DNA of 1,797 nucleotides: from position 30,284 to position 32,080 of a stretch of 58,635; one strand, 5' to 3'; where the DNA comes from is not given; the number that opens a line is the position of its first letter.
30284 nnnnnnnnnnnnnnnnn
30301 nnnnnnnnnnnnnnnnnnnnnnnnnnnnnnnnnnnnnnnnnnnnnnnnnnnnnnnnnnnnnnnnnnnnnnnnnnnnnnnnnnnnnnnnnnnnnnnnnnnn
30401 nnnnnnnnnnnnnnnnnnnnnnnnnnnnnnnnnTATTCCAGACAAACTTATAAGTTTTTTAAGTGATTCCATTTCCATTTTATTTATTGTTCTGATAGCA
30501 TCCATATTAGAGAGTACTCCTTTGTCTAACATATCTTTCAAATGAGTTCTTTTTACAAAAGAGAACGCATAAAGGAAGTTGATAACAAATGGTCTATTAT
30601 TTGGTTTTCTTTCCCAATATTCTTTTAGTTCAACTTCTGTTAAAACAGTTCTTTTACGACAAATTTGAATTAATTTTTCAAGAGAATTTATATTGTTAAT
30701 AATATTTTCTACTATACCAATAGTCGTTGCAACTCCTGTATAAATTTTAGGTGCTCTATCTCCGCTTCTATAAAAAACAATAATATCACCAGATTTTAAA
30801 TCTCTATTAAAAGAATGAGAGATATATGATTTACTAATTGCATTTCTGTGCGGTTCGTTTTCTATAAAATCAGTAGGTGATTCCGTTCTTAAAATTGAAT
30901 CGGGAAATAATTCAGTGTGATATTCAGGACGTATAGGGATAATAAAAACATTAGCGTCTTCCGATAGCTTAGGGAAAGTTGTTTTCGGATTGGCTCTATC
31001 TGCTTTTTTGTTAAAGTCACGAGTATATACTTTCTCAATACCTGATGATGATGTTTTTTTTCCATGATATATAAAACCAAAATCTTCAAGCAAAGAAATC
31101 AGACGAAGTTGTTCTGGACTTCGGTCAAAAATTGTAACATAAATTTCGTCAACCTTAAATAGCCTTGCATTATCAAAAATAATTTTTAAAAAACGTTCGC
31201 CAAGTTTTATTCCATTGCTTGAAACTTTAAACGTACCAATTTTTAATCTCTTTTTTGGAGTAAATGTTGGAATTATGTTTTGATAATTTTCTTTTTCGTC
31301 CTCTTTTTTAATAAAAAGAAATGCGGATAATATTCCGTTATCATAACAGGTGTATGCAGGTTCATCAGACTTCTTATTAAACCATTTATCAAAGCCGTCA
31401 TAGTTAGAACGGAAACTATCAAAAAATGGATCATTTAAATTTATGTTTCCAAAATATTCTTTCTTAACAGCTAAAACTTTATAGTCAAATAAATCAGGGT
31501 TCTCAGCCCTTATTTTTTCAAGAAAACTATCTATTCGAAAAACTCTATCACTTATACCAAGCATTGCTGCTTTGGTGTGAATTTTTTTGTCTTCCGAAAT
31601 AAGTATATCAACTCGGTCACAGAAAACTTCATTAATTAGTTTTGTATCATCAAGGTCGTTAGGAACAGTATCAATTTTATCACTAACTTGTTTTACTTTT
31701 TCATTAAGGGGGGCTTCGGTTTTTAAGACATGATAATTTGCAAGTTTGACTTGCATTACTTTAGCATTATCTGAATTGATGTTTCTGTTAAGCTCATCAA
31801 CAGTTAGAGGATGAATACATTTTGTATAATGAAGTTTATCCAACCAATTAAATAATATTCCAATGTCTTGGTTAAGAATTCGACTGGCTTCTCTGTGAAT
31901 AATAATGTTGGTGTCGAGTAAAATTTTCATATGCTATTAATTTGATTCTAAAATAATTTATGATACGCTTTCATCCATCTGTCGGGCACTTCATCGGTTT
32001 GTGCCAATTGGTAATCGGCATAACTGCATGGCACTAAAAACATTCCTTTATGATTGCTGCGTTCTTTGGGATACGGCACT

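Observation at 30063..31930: Translationally coupled PIN / GNAT-like / ASCH fusion protein plus free ASCH protein: candidate uncharacterised RNA-directed toxin-immunity or defence cassette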

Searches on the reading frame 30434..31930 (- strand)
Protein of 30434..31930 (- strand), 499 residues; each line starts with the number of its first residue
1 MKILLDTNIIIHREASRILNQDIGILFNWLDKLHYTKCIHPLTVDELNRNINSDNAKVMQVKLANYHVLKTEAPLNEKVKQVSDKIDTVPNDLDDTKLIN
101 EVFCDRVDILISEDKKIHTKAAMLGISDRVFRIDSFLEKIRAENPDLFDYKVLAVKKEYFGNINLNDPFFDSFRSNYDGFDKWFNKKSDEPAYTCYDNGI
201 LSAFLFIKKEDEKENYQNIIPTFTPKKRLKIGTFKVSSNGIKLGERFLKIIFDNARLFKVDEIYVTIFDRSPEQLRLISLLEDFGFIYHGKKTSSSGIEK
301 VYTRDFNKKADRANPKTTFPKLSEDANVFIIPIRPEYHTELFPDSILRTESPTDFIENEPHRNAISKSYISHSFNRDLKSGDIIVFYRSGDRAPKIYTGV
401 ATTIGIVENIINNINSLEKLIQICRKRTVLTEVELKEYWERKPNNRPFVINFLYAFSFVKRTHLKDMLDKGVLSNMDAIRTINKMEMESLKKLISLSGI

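Call 3: search_protein_families(library=pfam, proteins=[window:30434-31930:-], max_evalue=1)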
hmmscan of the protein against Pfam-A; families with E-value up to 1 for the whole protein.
window:30434-31930:- (499 aa): 4 families
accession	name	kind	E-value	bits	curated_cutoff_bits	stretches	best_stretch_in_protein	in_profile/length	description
PF13470.12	PIN_3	-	0.00078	20.7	27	1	2-116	1-115/115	PIN domain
PF16289.11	PIN_12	-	0.0053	17.6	32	1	3-89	1-96/172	PIN domain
PF01878.24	EVE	-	0.015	15.7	23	1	372-402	34-63/145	EVE domain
PF14152.11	YfhE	-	0.088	13.3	27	1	291-317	9-34/36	YfhE-like protein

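Call 4: search_protein_families(library=padloc, proteins=[window:30434-31930:-], max_evalue=1)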
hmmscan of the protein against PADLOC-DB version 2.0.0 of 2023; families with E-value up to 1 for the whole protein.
window:30434-31930:- (499 aa): 6 families
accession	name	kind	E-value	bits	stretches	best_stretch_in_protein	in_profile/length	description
PDLC04422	PDC-M11A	-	9e-211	699.1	1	1-498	1-493/501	-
PDLC04419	PDC-M11A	-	2.5e-119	396.8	1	149-498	6-349/357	-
PDLC04421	PDC-M11A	-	6.4e-83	277.1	1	1-490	1-477/486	-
PDLC04417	PDC-M11A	-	5.1e-57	192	1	1-492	1-487/501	-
PDLC04420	PDC-M11A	-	9.8e-57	190.6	1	112-494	2-375/376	-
PDLC04418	PDC-M11A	-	9.2e-49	164.5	1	151-473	88-413/444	-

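Call 5: search_protein_families(library=ncbifam, proteins=[window:30434-31930:-], max_evalue=1)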
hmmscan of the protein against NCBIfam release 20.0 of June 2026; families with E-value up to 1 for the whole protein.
window:30434-31930:- (499 aa): 1 family
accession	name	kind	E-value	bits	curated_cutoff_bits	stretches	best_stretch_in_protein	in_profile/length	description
TIGR00305.1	TIGR00305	equivalog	0.7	10.2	29.15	1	2-116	1-111/115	putative toxin-antitoxin system toxin component, PIN family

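Call 8: search_solved_structures(query=window:30434-31930:-, max_evalue=10, show_alignments=2)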
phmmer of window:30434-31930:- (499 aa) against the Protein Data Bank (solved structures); distinct sequences matched with E-value up to 10: 0.

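Call 12: find_homologous_proteins(query=window:30434-31930:-)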
Query window:30434-31930:- (499 aa): 5623 proteins with E <= 0.001 among 8000 candidates; the best 120 are listed.
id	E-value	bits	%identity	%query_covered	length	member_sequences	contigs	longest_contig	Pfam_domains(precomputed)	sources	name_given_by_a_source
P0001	0.0e+0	1115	100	100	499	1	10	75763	-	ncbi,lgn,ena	-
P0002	5.5e-256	868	77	100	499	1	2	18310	-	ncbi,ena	-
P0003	8.4e-249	844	74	100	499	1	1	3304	PF13470.13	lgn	-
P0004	2.2e-244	830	73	100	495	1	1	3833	PF13470.13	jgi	jgi:hypothetical protein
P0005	5.1e-243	825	74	100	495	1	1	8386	PF13470.13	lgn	-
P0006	5.9e-241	818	73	100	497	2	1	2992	-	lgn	-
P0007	5.1e-240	815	72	100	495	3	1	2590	-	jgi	jgi:predicted nucleic acid-binding protein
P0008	2.1e-239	813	73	100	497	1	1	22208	PF16289.12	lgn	-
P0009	3.4e-239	812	72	100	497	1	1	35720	-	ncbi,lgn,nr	ncbi:MAG: hypothetical protein H7Y86_19975 [Rhizobacter sp.]|nr:hypothetical protein [Ferruginibacte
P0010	3.5e-239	812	73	100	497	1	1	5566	-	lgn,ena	-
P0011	3.8e-238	809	72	100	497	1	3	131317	-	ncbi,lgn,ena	-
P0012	1.1e-237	808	73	100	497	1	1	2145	-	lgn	-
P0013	2.1e-237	807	73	100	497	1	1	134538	-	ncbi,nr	ncbi:MAG: hypothetical protein JST58_01695 [Bacteroidetes bacterium]|nr:hypothetical protein [Bacter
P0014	4.7e-237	805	71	100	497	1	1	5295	-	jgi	jgi:predicted nucleic acid-binding protein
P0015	5.9e-237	805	71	100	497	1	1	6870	-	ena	-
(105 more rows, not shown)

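Call 22: find_related_loci(query=A1, collection=genome_contigs, flank=10000)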
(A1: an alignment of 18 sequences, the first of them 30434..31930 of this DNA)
Query A1 (499 aa) in genome_contigs; peptide patterns used: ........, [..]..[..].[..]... (x = any residue, [..] = any of these).
599 stretches matched a pattern (row limit reached: there are more); 470 encode a relative of the query (tblastn E <= 1e-3); the best 80 are kept; 80 distinct loci.
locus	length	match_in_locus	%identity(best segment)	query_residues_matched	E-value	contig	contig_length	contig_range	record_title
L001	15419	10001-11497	77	1-499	0e+0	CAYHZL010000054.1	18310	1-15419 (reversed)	MAG TPA_asm: uncultured Chitinophagaceae bacterium isolate ERP119705_co16_460 genome assembly, contig: NODE_2407_length_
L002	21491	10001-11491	73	1-499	0e+0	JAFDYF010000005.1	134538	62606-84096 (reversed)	MAG: Bacteroidetes bacterium isolate SZAS-44 LIN-386__5__length-134538, whole genome shotgun sequence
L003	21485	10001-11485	72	1-499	0e+0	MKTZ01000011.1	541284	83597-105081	MAG: Sphingobacteriales bacterium 50-39 SCNpilot_cont_1000_p_scaffold_26, whole genome shotgun sequence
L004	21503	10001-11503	70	1-499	0e+0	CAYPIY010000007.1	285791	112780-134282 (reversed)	MAG TPA_asm: uncultured Bacteroidota bacterium isolate binchicken_co115_100 genome assembly, contig: NODE_40_length_2857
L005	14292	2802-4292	72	1-499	0e+0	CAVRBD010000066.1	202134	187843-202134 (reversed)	MAG: uncultured Bacteroidetes bacterium isolate MFD04540.bin.1.15 genome assembly, contig: contig_71123, whole genome sh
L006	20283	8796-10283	69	1-499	0e+0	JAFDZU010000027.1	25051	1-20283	MAG: Bacteroidetes bacterium isolate SZAS-91 BACT-KAN-6__27__length-25051, whole genome shotgun sequence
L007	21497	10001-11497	69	1-499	0e+0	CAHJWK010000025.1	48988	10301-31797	Chitinophagaceae bacterium isolate Lichen_MAGs_lobaria6 genome assembly, contig: NODE_801_length_48988_cov_2.722292, who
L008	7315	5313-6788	69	1-495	0e+0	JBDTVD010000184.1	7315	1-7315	MAG: Bacteroidota bacterium isolate cluster3_bin.6 NODE_51531_length_7315_cov_5.679614, whole genome shotgun sequence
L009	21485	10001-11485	69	1-499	0e+0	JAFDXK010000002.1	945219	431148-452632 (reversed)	MAG: Bacteroidetes bacterium isolate SZAS-23 BACT-AMP-10__2__length-945219, whole genome shotgun sequence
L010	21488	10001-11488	68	1-499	0e+0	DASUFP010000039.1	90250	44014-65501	MAG TPA_asm: Bacteroidia bacterium isolate SMAG_U1382 k141_1712481, whole genome shotgun sequence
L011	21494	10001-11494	68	1-497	0e+0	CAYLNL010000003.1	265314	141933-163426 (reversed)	MAG TPA_asm: uncultured Flavobacteriaceae bacterium isolate SRP199154_co1_13 genome assembly, contig: NODE_12_length_265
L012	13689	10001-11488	65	1-499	0e+0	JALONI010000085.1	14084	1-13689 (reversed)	MAG: Cyclobacteriaceae bacterium isolate Prado073 scaffold_7265, whole genome shotgun sequence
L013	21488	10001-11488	66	1-499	0e+0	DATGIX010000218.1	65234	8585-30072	MAG TPA_asm: Puia sp. isolate SMAG_U9818 k141_1227995, whole genome shotgun sequence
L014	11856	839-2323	65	1-497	0e+0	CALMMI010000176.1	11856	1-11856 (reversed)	MAG TPA_asm: uncultured Ignavibacteria bacterium isolate SRR5676438_bin.0_CONCOCT_v1.1_MAG genome assembly, contig: ERZ7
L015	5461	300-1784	64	1-499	0e+0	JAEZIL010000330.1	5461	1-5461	MAG: Bacteroidetes bacterium isolate OH_CDB_183 k127_1085329, whole genome shotgun sequence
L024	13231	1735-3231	59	2-497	0e+0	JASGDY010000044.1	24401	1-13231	MAG: Chitinophagaceae bacterium isolate 5M038 JMF-2106-05-0005A.bin.38_43, whole genome shotgun sequence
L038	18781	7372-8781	62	1-477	0e+0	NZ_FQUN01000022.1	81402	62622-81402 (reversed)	Leeuwenhoekiella marinoflava DSM 3653, whole genome shotgun sequence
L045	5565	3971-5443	59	1-494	0e+0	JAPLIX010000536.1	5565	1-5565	MAG: Proteobacteria bacterium isolate LacPavin_0419_WC90_MAG_50_6 LacPavin_0419_WC90_scaffold_93709, whole genome shotgu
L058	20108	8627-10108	58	1-497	0e+0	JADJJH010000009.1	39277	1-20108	MAG: Bacteroidetes bacterium isolate Ejby_18-Q3-R6-50_BATAC.314 tig00006752-10-392260, whole genome shotgun sequence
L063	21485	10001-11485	57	1-497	0e+0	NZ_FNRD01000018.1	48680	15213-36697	Flavobacterium gillisiae strain DSM 22376, whole genome shotgun sequence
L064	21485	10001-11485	57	1-497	0e+0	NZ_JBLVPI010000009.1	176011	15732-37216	Flavobacterium sp. LB1P62 L06_9, whole genome shotgun sequence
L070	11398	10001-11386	60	1-461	0e+0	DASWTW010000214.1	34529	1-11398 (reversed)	MAG TPA_asm: Herpetosiphonaceae bacterium isolate SMAG_U3586 k141_104520, whole genome shotgun sequence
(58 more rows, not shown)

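Call 23: find_encoding_contigs(protein=P0001, flank=10000, max_places=6)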
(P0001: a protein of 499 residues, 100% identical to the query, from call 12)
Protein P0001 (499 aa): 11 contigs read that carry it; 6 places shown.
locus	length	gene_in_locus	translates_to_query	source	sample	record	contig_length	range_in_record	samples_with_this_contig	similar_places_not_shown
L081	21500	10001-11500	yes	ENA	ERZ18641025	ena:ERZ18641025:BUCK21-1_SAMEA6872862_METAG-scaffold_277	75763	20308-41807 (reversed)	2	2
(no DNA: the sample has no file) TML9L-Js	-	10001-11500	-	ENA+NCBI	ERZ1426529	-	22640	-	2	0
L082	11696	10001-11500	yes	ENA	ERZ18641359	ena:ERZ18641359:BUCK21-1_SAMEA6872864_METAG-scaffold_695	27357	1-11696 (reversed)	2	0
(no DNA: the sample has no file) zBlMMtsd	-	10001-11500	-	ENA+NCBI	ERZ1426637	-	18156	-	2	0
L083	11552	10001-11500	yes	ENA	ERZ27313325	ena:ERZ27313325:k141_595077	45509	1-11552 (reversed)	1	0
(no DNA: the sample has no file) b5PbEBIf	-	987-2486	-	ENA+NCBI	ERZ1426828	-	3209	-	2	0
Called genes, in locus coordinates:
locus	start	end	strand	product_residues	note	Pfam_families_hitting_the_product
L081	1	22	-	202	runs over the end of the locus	PF00081:Sod_Fe_N, PF02777:Sod_Fe_C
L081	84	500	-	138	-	PF00383:dCMP_cyt_deam_1, PF14437:MafB19-deam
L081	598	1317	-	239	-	PF14730:DUF4468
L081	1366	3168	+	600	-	PF02776:TPP_enzyme_N, PF16582:TPP_enzyme_M_2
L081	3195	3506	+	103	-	-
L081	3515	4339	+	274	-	PF00378:ECH_1, PF16113:ECH_2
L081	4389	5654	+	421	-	PF07969:Amidohydro_3 (faint), PF01979:Amidohydro_1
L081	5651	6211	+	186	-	PF28549:NDPSase_N, PF00293:NUDIX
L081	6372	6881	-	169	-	PF13302:Acetyltransf_3 (weak), PF13420:Acetyltransf_4, PF13673:Acetyltransf_10, PF00583:Acetyltransf_1, PF13508:Acetyltransf_7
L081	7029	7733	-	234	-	PF00515:TPR_1 (faint), PF13181:TPR_8 (faint), PF14559:TPR_19 (faint), PF13428:TPR_14 (faint), PF13432:TPR_16 (faint), PF07719:TPR_2 (faint)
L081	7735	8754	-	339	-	PF01073:3Beta_HSD, PF01370:Epimerase, PF02719:Polysacc_synt_2, PF05368:NmrA, PF07993:NAD_binding_4, PF13460:NAD_binding_10, PF16363:GDP_Man_Dehyd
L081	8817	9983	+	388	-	PF00491:Arginase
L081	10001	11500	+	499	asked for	-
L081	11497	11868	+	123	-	-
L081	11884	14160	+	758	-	PF21033:RMD1-3 (faint), PF13181:TPR_8 (faint), PF14559:TPR_19 (faint), PF23914:TPR_CcmH_CycH (weak), PF00515:TPR_1 (weak), PF07719:TPR_2 (weak), PF13424:TPR_12 (faint), PF13414:TPR_11 (weak), +1 more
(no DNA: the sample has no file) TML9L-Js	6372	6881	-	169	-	PF13302:Acetyltransf_3 (weak), PF13420:Acetyltransf_4, PF13673:Acetyltransf_10, PF00583:Acetyltransf_1, PF13508:Acetyltransf_7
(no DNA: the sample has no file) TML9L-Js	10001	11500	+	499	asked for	-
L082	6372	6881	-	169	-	PF13302:Acetyltransf_3 (weak), PF13420:Acetyltransf_4, PF13673:Acetyltransf_10, PF00583:Acetyltransf_1, PF13508:Acetyltransf_7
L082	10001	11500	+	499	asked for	-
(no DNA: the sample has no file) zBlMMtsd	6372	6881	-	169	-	PF13302:Acetyltransf_3 (weak), PF13420:Acetyltransf_4, PF13673:Acetyltransf_10, PF00583:Acetyltransf_1, PF13508:Acetyltransf_7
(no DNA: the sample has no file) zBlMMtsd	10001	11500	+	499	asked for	-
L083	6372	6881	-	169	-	PF13302:Acetyltransf_3 (weak), PF13420:Acetyltransf_4, PF13673:Acetyltransf_10, PF00583:Acetyltransf_1, PF13508:Acetyltransf_7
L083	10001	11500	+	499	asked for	-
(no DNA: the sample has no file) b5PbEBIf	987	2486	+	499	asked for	-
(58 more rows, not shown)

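Call 26: search_protein_families(library=pfam, proteins=[L070:9385-9987:+, L015:1784-2743:+, L064:13557-14309:-, L063:6706-7920:-, L012:8725-9858:+, L038:6311-7375:+, L063:8078-9424:+, L045:1967-3565:+, L058:11009-14011:+, L024:379-1719:+], max_evalue=0.001)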
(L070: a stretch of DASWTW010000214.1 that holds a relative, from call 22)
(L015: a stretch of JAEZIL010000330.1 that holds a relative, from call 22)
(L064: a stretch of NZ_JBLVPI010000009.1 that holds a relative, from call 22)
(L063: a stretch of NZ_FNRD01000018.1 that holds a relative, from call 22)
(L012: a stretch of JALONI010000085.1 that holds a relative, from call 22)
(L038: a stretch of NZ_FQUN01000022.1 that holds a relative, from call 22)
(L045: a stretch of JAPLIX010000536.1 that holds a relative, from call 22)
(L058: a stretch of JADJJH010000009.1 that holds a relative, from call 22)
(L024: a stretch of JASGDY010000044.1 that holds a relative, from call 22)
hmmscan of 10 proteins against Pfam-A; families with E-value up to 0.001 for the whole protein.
L070:9385-9987:+ (200 aa): 3 families
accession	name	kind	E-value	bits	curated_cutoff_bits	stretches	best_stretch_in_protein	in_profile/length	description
PF13207.12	AAA_17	-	1.7e-17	64.4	27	1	32-153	2-129/136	AAA domain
PF13238.12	AAA_18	-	2.6e-10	41.3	29.4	1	28-151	1-116/128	AAA domain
PF00406.28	ADK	-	5.4e-06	27.1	26.8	1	32-189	3-144/151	Adenylate kinase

L015:1784-2743:+ (319 aa): 0 families

L064:13557-14309:- (250 aa): 3 families
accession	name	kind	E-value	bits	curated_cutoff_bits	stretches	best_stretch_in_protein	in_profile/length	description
PF00005.33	ABC_tran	-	5.4e-27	95.5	25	1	17-172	1-135/137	ABC transporter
PF02463.25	SMC_N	-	1.7e-06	28.1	40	1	28-209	25-203/220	RecF/RecN/SMC N terminal domain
PF13304.12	AAA_21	-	0.00016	22.2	27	0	29-47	1-19/304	AAA domain, putative AbiEii toxin, Type IV TA system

L063:6706-7920:- (404 aa): 4 families
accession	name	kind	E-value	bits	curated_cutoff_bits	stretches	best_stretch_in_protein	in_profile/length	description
PF00266.25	Aminotran_5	-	4.5e-149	496.9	21.5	1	24-391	1-370/371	Aminotransferase class-V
PF00155.27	Aminotran_1_2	-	2.9e-06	27.1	19.7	1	84-200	66-187/361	Aminotransferase class I and II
PF01053.26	Cys_Met_Meta_PP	-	4.6e-06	25.9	27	1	99-224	79-198/381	Cys/Met metabolism PLP-dependent enzyme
PF01212.27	Beta_elim_lyase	-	0.00055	19.8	27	1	84-242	48-217/288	Beta-eliminating lyase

L012:8725-9858:+ (377 aa): 3 families
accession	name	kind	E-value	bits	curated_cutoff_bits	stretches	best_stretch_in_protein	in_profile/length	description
PF00589.27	Phage_integrase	-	3.8e-36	124.9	27.1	1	202-356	11-170/172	Phage integrase family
PF13495.12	Phage_int_SAM_4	-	4.5e-10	40.2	27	1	97-177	2-82/85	Phage integrase, N-terminal SAM-like domain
PF02899.23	Phage_int_SAM_1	-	5.5e-06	27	22.3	1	107-171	12-77/83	Phage integrase, N-terminal SAM-like domain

L038:6311-7375:+ (354 aa): 0 families

L063:8078-9424:+ (448 aa): 1 family
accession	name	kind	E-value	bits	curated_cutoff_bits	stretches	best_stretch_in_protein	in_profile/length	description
PF00144.29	Beta-lactamase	-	2e-24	86.8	27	1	163-425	18-307/329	Beta-lactamase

L045:1967-3565:+ (532 aa): 2 families
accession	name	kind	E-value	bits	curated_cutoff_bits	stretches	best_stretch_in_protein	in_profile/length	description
PF02384.22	N6_Mtase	-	1.2e-108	363.5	20.4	1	160-491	2-310/311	N-6 DNA Methylase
PF12161.14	HsdM_N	-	4e-28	99.2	24.5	1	17-148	1-135/135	HsdM N-terminal domain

L058:11009-14011:+ (1000 aa): 6 families
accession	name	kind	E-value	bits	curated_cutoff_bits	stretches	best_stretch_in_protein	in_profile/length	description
PF12008.13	EcoR124_C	-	2e-59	201.8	23.1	1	717-986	1-259/260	Type I restriction and modification enzyme - subunit R C terminal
PF22679.2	T1R_D3-like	-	2.8e-58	197.2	27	1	498-692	1-157/158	Type I restriction enzyme subunit R domain 3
PF18766.7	SWI2_SNF2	-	5.8e-57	193.3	26.7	1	250-462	1-189/221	SWI2/SNF2 ATPase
PF04851.21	ResIII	-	1.5e-42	145.7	22.5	1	246-414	3-163/164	Type III restriction enzyme, res subunit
PF04313.20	HSDR_N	-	3.5e-33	115.6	25.1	1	3-187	3-196/198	Type I restriction enzyme R protein N terminus (HSDR_N)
PF00270.35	DEAD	-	2.1e-09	37.8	26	1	249-414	2-161/167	DEAD/DEAH box helicase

L024:379-1719:+ (446 aa): 1 family
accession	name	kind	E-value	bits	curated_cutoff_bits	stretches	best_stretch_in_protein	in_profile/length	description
PF01507.26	PAPS_reduct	-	5.5e-09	36.7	22.5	1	27-206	4-151/175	Phosphoadenosine phosphosulfate reductase domain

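Call 27: search_protein_families(library=padloc, proteins=[L070:9385-9987:+, L015:1784-2743:+, L064:13557-14309:-, L063:6706-7920:-, L012:8725-9858:+, L038:6311-7375:+, L063:8078-9424:+, L045:1967-3565:+, L058:11009-14011:+, L024:379-1719:+], max_evalue=0.00001)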
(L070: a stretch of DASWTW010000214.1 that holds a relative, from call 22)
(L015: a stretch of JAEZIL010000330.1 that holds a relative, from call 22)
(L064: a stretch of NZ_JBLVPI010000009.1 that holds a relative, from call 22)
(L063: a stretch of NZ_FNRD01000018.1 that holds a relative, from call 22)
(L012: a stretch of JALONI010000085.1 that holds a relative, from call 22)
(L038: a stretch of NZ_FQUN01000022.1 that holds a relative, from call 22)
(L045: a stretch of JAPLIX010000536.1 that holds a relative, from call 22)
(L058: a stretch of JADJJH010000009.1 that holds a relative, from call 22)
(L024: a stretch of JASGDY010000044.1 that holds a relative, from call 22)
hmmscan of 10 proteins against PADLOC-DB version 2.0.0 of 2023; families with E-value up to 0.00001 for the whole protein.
L070:9385-9987:+ (200 aa): 0 families

L015:1784-2743:+ (319 aa): 0 families

L064:13557-14309:- (250 aa): 4 families
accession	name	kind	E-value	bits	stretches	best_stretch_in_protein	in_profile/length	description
PDLC04135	mad3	-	6.5e-24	83.1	2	144-227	262-350/374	mads_3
PDLC04140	mad8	-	4.9e-12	44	1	12-209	12-238/314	mads_8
PDLC02914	ATPase-Toprim_I-B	-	1.4e-06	25.8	0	141-212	182-252/443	-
PDLC02335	AbiLi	-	3.5e-06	24.3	0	9-214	59-246/326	AbiLi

L063:6706-7920:- (404 aa): 2 families
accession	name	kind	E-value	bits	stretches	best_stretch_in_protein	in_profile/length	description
PDLC02759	SspA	-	2.1e-48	163.5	1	25-399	1-369/374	SspA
PDLC02657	DndA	-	4.8e-46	155.8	1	24-398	1-370/372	DndA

L012:8725-9858:+ (377 aa): 0 families

L038:6311-7375:+ (354 aa): 0 families

L063:8078-9424:+ (448 aa): 0 families

L045:1967-3565:+ (532 aa): 28 families (the best 25 are shown)
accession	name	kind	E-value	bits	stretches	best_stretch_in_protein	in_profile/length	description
PDLC03019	MTase_I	-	2.3e-186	619.9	1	17-524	8-499/932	Type I methyltransferase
PDLC03035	MTase_I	-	2e-119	398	2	10-445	3-427/653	Type I methyltransferase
PDLC03240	MTase_II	-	1.5e-107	358.5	1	16-525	7-508/511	Type II methyltransferase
PDLC03022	MTase_I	-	2.9e-86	288.6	1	14-492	3-482/857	Type I methyltransferase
PDLC03031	MTase_I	-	2.8e-79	265.3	1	17-485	8-485/834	Type I methyltransferase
PDLC03027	MTase_I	-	6.2e-66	221.4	1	17-494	8-447/810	Type I methyltransferase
PDLC03028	MTase_I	-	3.4e-57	192.3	1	11-512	723-1218/1236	Type I methyltransferase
PDLC04134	mad2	-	8.1e-53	177.9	1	7-451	131-489/492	mads_2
PDLC03039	MTase_I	-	9.1e-51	170.8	1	16-514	6-473/708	Type I methyltransferase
PDLC03038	MTase_I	-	5.2e-49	164.9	1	16-489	8-456/896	Type I methyltransferase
PDLC03029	MTase_I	-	1.3e-47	160.7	1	11-451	3-453/661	Type I methyltransferase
PDLC03021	MTase_I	-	2.5e-46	156.5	1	44-513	33-481/491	Type I methyltransferase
PDLC03020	MTase_I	-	2.6e-45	153.3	1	14-394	3-393/410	Type I methyltransferase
PDLC03032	MTase_I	-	2.4e-41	139.7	1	18-445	9-407/1001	Type I methyltransferase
PDLC03026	MTase_I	-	2.4e-38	130.5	1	14-455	3-406/487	Type I methyltransferase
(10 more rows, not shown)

L058:11009-14011:+ (1000 aa): 8 families
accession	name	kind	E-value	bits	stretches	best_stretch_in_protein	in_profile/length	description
PDLC03048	REase_I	-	0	1056.8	1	3-990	5-973/976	Type I restriction enzyme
PDLC03046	REase_I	-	1.4e-81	272.9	2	3-464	3-494/1025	Type I restriction enzyme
PDLC03045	REase_I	-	3.6e-67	225.1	2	78-465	90-472/995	Type I restriction enzyme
PDLC03044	REase_I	-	5.8e-48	161.6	2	90-457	108-456/1034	Type I restriction enzyme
PDLC03040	REase_I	-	2.6e-47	159.3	2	92-476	110-496/1029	Type I restriction enzyme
PDLC03043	REase_I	-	4.7e-35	119.2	1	4-263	33-289/313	Type I restriction enzyme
PDLC03041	REase_I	-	4.1e-32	109.2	2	225-458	291-516/1099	Type I restriction enzyme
PDLC02707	PbeA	-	9e-14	49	1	181-452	185-443/672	PbeA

L024:379-1719:+ (446 aa): 7 families
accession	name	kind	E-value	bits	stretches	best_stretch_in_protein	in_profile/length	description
PDLC02662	DndC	-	2.8e-154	512.7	1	4-438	10-462/481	DndC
PDLC02661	DndC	-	1.8e-145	483.5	1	5-437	7-460/468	DndC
PDLC03333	MTase_II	-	1.4e-96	322.2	1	15-374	35-426/544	Type II methyltransferase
PDLC02659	DndC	-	4.1e-96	320.9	2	15-204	21-210/586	DndC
PDLC02660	DndC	-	4.1e-96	320.9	2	15-204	21-210/586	DndC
PDLC02510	BrxP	-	1e-13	48.5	1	23-204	133-290/779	BrxP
PDLC02782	SspD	-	1.1e-10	39.7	1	26-173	3-131/277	SspD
